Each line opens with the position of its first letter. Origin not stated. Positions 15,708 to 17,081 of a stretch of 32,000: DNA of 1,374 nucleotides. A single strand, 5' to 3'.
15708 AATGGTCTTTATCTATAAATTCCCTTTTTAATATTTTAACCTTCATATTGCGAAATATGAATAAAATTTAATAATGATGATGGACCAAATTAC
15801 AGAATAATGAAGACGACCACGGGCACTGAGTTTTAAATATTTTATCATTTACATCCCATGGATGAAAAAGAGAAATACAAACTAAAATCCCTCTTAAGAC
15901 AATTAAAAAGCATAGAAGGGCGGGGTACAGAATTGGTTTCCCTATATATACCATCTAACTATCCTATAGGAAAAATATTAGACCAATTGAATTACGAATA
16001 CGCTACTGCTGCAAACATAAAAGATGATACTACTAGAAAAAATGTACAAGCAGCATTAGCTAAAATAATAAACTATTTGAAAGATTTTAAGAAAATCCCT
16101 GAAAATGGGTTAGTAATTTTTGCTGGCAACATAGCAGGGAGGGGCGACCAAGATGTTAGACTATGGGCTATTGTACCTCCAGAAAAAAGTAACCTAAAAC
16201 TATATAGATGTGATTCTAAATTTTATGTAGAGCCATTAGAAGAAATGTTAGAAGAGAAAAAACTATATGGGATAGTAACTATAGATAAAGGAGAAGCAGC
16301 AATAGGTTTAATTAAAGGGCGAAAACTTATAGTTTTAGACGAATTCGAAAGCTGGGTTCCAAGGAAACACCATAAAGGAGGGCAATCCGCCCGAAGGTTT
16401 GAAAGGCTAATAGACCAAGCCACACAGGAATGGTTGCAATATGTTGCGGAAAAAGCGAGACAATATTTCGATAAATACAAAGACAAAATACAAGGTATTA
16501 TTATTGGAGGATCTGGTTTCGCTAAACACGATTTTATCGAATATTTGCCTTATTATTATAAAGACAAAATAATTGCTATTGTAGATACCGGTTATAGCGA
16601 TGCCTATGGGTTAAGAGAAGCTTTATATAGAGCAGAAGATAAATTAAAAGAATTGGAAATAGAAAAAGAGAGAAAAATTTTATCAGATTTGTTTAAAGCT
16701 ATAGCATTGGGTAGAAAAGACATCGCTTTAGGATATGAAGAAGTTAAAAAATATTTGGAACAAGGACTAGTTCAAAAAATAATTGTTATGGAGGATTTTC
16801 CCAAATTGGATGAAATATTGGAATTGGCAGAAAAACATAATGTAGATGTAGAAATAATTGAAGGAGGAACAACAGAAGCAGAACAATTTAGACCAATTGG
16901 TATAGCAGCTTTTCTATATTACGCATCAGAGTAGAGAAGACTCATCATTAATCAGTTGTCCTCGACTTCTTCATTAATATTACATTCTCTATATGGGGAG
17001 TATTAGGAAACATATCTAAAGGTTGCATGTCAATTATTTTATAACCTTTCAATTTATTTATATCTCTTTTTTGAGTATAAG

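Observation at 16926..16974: C/D box sRNA candidate laid across the stop codons of two convergent genes, with canonical and degenerate boxes swapped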

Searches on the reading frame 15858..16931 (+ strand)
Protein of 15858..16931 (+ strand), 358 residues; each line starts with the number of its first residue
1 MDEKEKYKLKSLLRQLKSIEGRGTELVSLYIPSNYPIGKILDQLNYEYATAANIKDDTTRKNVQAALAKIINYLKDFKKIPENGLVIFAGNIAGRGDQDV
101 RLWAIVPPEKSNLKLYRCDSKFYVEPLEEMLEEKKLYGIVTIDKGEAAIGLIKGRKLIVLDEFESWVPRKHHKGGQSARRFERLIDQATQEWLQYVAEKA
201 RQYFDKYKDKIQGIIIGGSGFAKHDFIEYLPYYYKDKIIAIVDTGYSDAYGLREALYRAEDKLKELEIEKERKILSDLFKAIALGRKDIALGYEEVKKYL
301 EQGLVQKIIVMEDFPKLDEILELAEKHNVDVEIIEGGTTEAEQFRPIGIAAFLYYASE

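Call 9: find_encoding_contigs(protein=window:15858-16931:+, flank=3000, max_places=6)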
Protein window:15858-16931:+ (358 aa): 14 contigs read that carry it; 6 places shown.
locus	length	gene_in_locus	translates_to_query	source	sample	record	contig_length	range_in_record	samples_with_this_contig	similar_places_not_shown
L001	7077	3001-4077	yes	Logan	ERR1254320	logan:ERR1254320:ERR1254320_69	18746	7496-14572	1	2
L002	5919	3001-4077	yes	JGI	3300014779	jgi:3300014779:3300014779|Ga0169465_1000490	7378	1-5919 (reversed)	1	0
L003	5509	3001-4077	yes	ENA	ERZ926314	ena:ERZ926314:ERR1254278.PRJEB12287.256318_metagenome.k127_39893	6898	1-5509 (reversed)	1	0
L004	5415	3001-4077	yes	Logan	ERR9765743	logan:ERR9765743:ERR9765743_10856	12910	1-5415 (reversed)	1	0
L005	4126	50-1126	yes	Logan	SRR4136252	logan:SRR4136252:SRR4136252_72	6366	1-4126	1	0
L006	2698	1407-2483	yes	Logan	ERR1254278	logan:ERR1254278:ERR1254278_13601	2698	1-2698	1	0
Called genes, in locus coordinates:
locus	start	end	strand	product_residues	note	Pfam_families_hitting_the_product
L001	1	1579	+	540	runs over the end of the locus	PF01909:NTP_transf_2 (weak)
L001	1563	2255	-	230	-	PF04055:Radical_SAM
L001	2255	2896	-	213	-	PF00970:FAD_binding_6, PF00175:NAD_binding_1 (weak)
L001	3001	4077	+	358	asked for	PF03463:eRF1_1, PF18854:baeRF_family10, PF18859:acVLRF1, PF03464:eRF1_2, PF03465:eRF1_3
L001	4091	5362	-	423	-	PF21579:PabTrmU54_TRAM_dom, PF05958:tRNA_U5-meth_tr, PF02475:TRM5-TYW2_MTfase, PF08123:DOT1 (faint), PF05175:MTS (weak), PF13847:Methyltransf_31, PF05958:tRNA_U5-meth_tr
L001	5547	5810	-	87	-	PF06146:PsiE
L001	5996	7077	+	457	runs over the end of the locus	PF01406:tRNA-synt_1e, PF09334:tRNA-synt_1g (weak), PF00133:tRNA-synt_1, PF01921:tRNA-synt_1f (weak), PF09334:tRNA-synt_1g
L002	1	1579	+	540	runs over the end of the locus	PF01909:NTP_transf_2 (weak)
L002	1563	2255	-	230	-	PF04055:Radical_SAM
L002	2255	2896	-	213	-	PF00970:FAD_binding_6, PF00175:NAD_binding_1 (weak)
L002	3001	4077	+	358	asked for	PF03463:eRF1_1, PF18854:baeRF_family10, PF18859:acVLRF1, PF03464:eRF1_2, PF03465:eRF1_3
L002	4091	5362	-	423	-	PF21579:PabTrmU54_TRAM_dom, PF05958:tRNA_U5-meth_tr, PF02475:TRM5-TYW2_MTfase, PF08123:DOT1 (faint), PF05175:MTS (weak), PF13847:Methyltransf_31, PF05958:tRNA_U5-meth_tr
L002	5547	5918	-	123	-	?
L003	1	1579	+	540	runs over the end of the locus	PF01909:NTP_transf_2 (weak)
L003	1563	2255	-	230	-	PF04055:Radical_SAM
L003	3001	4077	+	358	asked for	PF03463:eRF1_1, PF18854:baeRF_family10, PF18859:acVLRF1, PF03464:eRF1_2, PF03465:eRF1_3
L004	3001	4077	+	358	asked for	PF03463:eRF1_1, PF18854:baeRF_family10, PF18859:acVLRF1, PF03464:eRF1_2, PF03465:eRF1_3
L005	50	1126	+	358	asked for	PF03463:eRF1_1, PF18854:baeRF_family10, PF18859:acVLRF1, PF03464:eRF1_2, PF03465:eRF1_3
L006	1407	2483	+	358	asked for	PF03463:eRF1_1, PF18854:baeRF_family10, PF18859:acVLRF1, PF03464:eRF1_2, PF03465:eRF1_3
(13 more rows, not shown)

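Call 44: find_homologous_proteins(query=window:15858-16931:+, max_evalue=1e-20)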
Query window:15858-16931:+ (358 aa): 4666 proteins with E <= 1e-20 among 8000 candidates; the best 120 are listed.
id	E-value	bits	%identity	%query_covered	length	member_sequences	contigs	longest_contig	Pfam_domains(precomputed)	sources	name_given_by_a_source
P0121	2.5e-202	689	100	88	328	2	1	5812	PF03465.21,PF03464.21,PF18854.7,PF18859.7,PF03463.21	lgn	-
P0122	1.1e-189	648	82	94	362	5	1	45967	PF03465.21,PF03464.21,PF18854.7,PF18859.7,PF03463.21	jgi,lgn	-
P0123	1.1e-143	497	98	66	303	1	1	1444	PF03465.21,PF03464.21,PF18854.7,PF18859.7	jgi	-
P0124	9.2e-122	425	55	99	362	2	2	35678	PF03465.21,PF03464.21,PF18854.7,PF18859.7,PF03463.21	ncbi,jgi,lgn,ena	-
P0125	1.3e-121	424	56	94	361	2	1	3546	PF03465.21,PF03464.21,PF18854.7,PF18859.7,PF03463.21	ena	-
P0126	5.1e-119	416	54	94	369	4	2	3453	PF03465.21,PF03464.21,PF18854.7,PF18859.7,PF03463.21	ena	-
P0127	5.8e-118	412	53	99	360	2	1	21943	PF03465.21,PF03464.21,PF18859.7,PF03463.21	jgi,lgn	-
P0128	2.4e-117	410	54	94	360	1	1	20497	PF03465.21,PF03464.21,PF18854.7,PF18859.7,PF03463.21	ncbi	-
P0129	5.2e-117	409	54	97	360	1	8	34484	PF03465.21,PF03464.21,PF18859.7,PF03463.21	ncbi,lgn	ncbi:MAG: peptide chain release factor aRF-1 [Nanopusillaceae archaeon]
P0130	6.4e-117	409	53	99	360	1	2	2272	PF03465.21,PF03464.21,PF18859.7,PF03463.21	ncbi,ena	-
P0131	2.2e-116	407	52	99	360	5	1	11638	PF03465.21,PF03464.21,PF18854.7,PF18859.7,PF03463.21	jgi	-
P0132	4.4e-116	406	53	97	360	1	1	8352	PF03465.21,PF03464.21,PF18859.7,PF03463.21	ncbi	ncbi:MAG: peptide chain release factor aRF-1 [Nanopusillaceae archaeon]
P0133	9.0e-115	402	51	99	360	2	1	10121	PF03465.21,PF03464.21,PF18854.7,PF18859.7,PF03463.21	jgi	-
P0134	2.0e-114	400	53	97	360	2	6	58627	PF03465.21,PF03464.21,PF03463.21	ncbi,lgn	ncbi:MAG: peptide chain release factor aRF-1 [Nanopusillaceae archaeon]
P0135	7.1e-113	395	53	97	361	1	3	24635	PF03465.21,PF03464.21,PF18859.7,PF03463.21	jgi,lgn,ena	-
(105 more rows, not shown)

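Call 45: find_encoding_contigs(protein=P0122, flank=10000, max_places=2)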
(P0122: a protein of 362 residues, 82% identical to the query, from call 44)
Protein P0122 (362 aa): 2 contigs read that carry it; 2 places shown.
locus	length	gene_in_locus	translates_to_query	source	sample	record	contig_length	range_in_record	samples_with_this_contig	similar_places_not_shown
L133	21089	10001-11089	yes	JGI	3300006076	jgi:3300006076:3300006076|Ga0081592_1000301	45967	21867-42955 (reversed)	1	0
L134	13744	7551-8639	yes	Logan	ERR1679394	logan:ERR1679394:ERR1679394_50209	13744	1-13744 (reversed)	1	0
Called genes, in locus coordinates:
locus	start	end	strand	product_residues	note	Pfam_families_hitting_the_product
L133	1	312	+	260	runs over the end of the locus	-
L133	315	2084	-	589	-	PF00749:tRNA-synt_1c, PF03950:tRNA-synt_1c_C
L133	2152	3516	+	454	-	PF00330:Aconitase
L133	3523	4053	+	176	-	PF00694:Aconitase_C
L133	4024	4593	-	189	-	PF13302:Acetyltransf_3, PF00583:Acetyltransf_1, PF13420:Acetyltransf_4, PF13508:Acetyltransf_7 (weak)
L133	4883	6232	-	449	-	PF00464:SHMT, PF00155:Aminotran_1_2, PF01041:DegT_DnrJ_EryC1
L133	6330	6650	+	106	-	-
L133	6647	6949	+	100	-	-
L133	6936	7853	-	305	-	-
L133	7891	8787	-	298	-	PF01063:Aminotran_4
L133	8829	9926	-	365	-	PF00180:Iso_dh, PF04166:PdxA (weak)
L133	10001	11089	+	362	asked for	PF03463:eRF1_1, PF18854:baeRF_family10, PF03464:eRF1_2, PF18859:acVLRF1, PF03465:eRF1_3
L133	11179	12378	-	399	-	PF18195:GatD_N, PF00710:Asparaginase, PF17763:Asparaginase_C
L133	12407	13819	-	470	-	PF01406:tRNA-synt_1e, PF01921:tRNA-synt_1f (faint), PF09334:tRNA-synt_1g (weak), PF00133:tRNA-synt_1 (weak), PF09334:tRNA-synt_1g (weak), PF09190:DALR_2 (faint)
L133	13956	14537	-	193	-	-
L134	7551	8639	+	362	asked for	PF03463:eRF1_1, PF18854:baeRF_family10, PF03464:eRF1_2, PF18859:acVLRF1, PF03465:eRF1_3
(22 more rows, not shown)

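Call 46: find_encoding_contigs(protein=P0124, flank=6000, max_places=1)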
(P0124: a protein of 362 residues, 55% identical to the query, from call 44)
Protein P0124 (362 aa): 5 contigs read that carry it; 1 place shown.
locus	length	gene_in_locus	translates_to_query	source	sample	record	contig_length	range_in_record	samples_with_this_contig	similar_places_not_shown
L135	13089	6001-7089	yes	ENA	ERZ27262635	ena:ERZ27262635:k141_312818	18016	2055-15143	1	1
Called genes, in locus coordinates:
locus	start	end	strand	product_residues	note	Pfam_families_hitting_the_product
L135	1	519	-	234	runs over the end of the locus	PF00483:NTP_transferase, PF01128:IspD (weak), PF12804:NTP_transf_3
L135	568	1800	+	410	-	PF04122:CW_binding_2 (faint)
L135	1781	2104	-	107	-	-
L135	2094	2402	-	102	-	-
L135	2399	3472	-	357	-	-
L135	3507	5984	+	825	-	PF00133:tRNA-synt_1, PF01406:tRNA-synt_1e (faint), PF09334:tRNA-synt_1g, PF08264:Anticodon_1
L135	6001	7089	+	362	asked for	PF03463:eRF1_1, PF18854:baeRF_family10, PF03464:eRF1_2, PF18859:acVLRF1, PF03465:eRF1_3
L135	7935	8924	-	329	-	-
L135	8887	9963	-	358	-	-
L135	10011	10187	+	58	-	-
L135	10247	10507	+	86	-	-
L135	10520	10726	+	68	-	-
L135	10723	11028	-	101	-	-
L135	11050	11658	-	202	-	-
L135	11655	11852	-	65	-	PF01194:RNA_pol_N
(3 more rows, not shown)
